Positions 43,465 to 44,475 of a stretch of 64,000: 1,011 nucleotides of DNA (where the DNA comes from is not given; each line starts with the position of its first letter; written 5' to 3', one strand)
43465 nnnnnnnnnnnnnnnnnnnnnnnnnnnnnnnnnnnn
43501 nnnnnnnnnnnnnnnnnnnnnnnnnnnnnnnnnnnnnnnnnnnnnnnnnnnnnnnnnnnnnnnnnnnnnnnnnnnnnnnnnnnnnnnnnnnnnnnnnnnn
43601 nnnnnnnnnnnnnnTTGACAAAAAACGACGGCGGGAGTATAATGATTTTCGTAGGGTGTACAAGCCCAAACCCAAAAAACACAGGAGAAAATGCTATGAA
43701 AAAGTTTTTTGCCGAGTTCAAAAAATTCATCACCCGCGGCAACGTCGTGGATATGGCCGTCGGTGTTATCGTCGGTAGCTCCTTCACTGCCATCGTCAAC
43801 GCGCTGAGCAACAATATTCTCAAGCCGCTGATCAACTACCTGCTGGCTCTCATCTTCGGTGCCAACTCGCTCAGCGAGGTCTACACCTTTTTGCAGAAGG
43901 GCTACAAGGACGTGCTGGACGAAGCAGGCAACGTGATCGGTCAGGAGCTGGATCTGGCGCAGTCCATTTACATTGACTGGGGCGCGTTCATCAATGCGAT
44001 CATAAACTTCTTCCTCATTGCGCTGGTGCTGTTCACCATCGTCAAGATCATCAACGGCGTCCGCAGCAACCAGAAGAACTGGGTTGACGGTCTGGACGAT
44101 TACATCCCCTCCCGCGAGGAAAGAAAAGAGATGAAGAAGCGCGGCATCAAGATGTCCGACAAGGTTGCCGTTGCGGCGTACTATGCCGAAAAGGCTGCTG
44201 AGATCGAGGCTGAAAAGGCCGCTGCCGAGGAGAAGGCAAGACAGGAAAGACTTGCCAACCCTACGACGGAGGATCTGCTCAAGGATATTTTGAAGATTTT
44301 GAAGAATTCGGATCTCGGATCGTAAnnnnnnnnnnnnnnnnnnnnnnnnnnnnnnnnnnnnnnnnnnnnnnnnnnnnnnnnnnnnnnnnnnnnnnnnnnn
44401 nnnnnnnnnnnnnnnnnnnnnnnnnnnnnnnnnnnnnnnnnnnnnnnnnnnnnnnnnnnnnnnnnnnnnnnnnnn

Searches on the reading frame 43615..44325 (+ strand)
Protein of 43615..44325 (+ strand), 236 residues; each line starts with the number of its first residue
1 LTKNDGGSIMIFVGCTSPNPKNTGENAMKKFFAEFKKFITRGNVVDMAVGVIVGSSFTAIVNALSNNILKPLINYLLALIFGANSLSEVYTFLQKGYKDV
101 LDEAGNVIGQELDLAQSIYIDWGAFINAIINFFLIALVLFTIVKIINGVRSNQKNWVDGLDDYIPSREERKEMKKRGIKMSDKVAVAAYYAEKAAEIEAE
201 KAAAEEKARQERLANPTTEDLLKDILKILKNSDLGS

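Call 61: search_protein_families(library=pfam, proteins=[window:43615-44325:+], max_evalue=0.0001)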
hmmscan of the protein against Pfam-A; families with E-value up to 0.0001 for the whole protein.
window:43615-44325:+ (236 aa): 1 family
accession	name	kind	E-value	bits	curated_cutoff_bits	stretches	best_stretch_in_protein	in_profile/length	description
PF01741.23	MscL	-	2.3e-29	102.7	27.4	1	31-153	1-97/123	Large-conductance mechanosensitive channel, MscL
